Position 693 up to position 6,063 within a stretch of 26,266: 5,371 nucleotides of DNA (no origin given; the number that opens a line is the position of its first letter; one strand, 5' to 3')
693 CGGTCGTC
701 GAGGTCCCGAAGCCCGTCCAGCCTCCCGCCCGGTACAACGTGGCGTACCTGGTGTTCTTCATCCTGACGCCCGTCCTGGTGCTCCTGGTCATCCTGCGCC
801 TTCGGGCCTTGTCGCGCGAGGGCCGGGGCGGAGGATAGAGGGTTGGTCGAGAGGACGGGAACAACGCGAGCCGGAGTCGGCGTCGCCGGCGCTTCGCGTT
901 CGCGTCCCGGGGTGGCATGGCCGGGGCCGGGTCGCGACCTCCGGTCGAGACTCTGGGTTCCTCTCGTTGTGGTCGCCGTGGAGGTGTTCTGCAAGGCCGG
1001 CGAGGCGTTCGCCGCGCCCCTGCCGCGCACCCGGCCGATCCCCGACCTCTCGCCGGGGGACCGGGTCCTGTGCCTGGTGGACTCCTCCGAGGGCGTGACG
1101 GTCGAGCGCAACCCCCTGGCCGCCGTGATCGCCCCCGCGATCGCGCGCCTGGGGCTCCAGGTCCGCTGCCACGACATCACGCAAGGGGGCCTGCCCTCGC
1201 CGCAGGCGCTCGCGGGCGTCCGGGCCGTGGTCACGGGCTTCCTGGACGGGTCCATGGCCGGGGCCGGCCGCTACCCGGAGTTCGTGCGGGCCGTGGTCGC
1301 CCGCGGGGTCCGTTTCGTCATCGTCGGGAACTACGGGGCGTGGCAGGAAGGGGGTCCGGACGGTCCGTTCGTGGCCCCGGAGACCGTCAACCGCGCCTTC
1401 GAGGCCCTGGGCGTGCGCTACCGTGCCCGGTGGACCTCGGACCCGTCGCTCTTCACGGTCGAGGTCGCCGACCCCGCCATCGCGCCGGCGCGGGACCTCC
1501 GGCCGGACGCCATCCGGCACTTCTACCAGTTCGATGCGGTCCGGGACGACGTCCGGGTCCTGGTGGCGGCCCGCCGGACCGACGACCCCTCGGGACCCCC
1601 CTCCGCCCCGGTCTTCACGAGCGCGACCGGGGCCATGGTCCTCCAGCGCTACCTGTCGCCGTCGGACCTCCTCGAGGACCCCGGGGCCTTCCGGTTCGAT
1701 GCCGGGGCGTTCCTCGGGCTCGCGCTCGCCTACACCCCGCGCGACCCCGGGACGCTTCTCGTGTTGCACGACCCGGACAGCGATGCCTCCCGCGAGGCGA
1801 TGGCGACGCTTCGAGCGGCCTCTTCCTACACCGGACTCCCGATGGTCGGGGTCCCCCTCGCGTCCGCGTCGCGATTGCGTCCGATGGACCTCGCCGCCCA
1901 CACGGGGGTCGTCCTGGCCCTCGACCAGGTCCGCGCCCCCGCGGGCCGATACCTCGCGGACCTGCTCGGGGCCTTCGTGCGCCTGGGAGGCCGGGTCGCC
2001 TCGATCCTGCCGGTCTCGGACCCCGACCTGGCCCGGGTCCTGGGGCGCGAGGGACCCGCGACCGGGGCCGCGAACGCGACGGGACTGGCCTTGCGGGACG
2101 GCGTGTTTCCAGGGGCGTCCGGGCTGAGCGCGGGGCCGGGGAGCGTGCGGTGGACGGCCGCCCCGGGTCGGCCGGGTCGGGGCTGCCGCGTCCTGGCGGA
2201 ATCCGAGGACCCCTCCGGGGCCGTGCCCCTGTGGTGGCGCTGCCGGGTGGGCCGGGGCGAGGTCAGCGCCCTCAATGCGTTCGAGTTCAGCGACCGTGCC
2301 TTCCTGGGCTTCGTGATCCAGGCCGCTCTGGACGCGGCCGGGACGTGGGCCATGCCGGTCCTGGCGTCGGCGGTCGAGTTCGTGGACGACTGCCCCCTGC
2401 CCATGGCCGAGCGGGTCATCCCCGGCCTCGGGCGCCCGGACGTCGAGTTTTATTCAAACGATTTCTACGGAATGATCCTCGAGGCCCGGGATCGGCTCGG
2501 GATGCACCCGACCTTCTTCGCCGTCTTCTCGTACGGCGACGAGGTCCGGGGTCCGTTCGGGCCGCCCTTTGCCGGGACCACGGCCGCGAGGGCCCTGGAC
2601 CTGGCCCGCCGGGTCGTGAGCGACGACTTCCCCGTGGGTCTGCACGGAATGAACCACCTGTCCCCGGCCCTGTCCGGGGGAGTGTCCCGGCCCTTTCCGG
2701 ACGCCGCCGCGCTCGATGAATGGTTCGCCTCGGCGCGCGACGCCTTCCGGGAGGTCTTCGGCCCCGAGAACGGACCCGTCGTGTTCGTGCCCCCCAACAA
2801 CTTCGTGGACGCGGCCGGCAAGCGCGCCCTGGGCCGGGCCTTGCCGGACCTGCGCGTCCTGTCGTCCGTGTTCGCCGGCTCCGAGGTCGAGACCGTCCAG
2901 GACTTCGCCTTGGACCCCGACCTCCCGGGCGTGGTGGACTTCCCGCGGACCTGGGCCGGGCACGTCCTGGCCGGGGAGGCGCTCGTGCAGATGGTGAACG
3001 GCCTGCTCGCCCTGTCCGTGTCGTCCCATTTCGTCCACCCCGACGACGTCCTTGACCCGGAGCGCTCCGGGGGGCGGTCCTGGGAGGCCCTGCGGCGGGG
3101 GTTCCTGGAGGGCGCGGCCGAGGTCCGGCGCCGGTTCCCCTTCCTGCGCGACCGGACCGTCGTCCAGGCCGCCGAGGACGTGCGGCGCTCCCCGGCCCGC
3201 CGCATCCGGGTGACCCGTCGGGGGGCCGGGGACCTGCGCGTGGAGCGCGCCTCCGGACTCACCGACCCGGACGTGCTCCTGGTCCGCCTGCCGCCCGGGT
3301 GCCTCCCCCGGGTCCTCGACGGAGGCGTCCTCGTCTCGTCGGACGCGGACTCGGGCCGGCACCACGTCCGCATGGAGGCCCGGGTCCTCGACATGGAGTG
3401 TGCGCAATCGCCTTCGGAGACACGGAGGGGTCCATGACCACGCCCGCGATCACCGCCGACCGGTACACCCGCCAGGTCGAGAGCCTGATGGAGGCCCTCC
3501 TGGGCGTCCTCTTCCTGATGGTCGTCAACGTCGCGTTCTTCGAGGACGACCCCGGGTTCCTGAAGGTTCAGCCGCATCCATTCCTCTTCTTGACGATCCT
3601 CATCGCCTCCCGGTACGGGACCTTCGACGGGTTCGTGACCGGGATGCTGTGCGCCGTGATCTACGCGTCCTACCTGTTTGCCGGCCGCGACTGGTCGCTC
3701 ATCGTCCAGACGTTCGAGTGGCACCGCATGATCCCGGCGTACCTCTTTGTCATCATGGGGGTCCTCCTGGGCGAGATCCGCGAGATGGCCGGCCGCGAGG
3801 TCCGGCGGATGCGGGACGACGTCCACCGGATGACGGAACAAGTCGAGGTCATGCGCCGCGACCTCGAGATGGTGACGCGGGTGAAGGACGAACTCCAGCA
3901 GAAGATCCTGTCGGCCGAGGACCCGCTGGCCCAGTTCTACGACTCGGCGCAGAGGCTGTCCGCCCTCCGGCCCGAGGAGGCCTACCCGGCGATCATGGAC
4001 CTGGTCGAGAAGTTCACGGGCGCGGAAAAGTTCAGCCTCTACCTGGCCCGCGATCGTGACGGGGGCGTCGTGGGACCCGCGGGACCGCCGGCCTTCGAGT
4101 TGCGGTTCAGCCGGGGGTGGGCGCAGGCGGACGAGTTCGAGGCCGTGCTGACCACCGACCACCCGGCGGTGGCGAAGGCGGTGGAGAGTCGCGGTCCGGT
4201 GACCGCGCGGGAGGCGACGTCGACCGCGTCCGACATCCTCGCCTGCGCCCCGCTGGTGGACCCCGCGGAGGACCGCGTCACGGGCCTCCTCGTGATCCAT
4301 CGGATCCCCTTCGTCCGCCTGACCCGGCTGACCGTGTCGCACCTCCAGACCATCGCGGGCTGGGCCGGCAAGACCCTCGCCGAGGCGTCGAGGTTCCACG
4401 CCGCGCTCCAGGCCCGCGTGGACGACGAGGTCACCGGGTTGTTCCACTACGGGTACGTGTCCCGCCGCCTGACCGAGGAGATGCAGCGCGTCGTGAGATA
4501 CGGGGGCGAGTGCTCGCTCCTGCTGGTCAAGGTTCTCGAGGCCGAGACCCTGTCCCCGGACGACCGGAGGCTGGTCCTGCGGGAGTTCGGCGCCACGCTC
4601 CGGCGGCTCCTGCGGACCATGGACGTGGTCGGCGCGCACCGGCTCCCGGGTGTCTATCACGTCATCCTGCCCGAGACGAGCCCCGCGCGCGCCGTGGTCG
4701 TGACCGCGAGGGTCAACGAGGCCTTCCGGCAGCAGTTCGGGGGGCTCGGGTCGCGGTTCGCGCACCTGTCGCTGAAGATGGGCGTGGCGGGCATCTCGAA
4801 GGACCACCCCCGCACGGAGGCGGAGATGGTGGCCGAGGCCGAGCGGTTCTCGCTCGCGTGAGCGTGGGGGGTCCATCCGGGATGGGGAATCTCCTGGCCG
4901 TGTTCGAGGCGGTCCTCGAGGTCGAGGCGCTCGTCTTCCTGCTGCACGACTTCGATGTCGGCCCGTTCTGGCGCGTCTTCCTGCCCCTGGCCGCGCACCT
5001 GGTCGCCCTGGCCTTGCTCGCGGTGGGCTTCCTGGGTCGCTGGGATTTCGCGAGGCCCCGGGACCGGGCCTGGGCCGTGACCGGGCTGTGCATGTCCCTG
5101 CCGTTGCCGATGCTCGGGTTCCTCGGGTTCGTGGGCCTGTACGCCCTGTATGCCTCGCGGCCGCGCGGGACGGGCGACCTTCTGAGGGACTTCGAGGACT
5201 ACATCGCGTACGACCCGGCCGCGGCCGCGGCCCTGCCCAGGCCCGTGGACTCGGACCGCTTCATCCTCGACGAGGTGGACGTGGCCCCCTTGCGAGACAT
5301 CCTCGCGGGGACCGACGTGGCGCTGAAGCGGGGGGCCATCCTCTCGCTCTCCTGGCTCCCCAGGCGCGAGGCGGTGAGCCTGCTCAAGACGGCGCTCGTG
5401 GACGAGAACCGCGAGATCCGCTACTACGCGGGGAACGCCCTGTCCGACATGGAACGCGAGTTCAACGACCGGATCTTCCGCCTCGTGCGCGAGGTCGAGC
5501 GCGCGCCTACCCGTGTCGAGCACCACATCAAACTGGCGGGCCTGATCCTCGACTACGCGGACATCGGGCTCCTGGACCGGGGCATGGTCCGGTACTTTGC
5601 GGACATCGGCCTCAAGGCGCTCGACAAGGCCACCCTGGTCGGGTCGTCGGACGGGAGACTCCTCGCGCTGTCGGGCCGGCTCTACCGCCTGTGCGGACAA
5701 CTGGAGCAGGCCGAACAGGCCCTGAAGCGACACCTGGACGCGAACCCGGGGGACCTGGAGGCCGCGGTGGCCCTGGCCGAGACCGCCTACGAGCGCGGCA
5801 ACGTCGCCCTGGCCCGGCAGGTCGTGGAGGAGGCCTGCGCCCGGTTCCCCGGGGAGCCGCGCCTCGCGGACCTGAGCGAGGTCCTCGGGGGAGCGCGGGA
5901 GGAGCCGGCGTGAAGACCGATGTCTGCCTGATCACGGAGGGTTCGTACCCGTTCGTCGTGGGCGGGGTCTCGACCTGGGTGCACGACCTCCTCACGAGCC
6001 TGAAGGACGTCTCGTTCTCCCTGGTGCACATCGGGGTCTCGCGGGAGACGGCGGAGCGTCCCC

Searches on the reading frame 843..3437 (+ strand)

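Call 5: search_protein_families(library=pfam, proteins=[window:843-3437:+], max_evalue=0.01)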
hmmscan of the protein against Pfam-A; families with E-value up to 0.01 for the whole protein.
window:843-3437:+ (864 aa): 1 family
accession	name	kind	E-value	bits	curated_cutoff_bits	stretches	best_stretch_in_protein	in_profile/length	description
PF09960.14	DUF2194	-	7.3e-54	183.5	30.4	1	448-781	193-527/582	Uncharacterised protein conserved in bacteria (DUF2194)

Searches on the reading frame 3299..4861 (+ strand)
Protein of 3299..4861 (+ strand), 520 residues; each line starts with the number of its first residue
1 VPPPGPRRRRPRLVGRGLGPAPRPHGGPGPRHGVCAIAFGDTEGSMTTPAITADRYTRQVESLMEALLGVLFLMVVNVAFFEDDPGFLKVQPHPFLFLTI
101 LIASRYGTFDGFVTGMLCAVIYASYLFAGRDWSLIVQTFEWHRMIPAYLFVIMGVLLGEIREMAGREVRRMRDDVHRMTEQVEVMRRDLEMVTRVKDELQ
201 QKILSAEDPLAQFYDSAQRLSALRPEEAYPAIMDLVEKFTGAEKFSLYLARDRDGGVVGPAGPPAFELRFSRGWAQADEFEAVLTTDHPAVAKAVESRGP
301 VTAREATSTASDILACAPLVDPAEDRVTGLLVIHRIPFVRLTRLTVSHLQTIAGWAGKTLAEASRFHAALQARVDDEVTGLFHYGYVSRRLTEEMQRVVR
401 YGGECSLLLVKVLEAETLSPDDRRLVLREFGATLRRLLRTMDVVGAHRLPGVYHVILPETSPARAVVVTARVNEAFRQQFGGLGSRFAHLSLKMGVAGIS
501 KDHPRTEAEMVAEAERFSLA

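Call 5: search_protein_families(library=pfam, proteins=[window:3299-4861:+], max_evalue=0.01)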
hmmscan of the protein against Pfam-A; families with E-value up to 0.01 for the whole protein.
window:3299-4861:+ (520 aa): 2 families
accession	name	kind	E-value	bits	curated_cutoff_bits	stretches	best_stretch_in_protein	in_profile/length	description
PF01590.32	GAF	-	5.4e-07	30.7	22.4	1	225-359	2-132/133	GAF domain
PF13492.12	GAF_3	-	3.2e-06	28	27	1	267-360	33-127/129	GAF domain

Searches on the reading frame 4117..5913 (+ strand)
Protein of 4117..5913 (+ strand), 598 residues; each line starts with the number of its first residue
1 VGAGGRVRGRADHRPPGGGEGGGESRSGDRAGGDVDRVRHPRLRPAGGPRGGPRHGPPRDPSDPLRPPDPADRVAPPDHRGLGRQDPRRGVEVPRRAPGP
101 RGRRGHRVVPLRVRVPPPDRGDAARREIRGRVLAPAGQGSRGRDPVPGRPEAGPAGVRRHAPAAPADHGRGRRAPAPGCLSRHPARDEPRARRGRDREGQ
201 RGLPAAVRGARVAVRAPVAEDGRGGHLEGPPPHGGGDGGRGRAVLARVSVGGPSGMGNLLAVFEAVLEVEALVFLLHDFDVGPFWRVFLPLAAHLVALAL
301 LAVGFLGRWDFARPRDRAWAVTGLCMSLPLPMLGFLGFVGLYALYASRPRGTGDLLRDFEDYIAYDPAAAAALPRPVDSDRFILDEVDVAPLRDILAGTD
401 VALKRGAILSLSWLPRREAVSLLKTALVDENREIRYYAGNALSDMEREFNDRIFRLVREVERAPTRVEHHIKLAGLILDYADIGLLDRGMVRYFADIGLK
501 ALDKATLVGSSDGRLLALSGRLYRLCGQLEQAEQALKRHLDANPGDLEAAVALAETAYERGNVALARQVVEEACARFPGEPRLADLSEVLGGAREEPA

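Call 5: search_protein_families(library=pfam, proteins=[window:4117-5913:+], max_evalue=0.01)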
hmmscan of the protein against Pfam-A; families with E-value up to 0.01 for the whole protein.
window:4117-5913:+ (598 aa): 6 families
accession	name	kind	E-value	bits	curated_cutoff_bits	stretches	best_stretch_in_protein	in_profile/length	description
PF14559.12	TPR_19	-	3.8e-07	30.8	25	1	527-586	5-64/68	Tetratricopeptide repeat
PF13428.12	TPR_14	-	6.3e-07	29.9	23.5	2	515-555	3-43/44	Tetratricopeptide repeat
PF13432.12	TPR_16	-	1.2e-06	29.3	32.7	1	527-581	11-65/65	Tetratricopeptide repeat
PF13646.12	HEAT_2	-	7.3e-05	23.4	27.7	1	390-445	2-58/88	HEAT repeats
PF23914.1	TPR_CcmH_CycH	-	0.0034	17.7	42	1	528-571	102-145/158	Cytochrome c-type biogenesis protein H TPR domain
PF07719.23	TPR_2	-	0.0081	16.7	27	0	548-579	2-33/34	Tetratricopeptide repeat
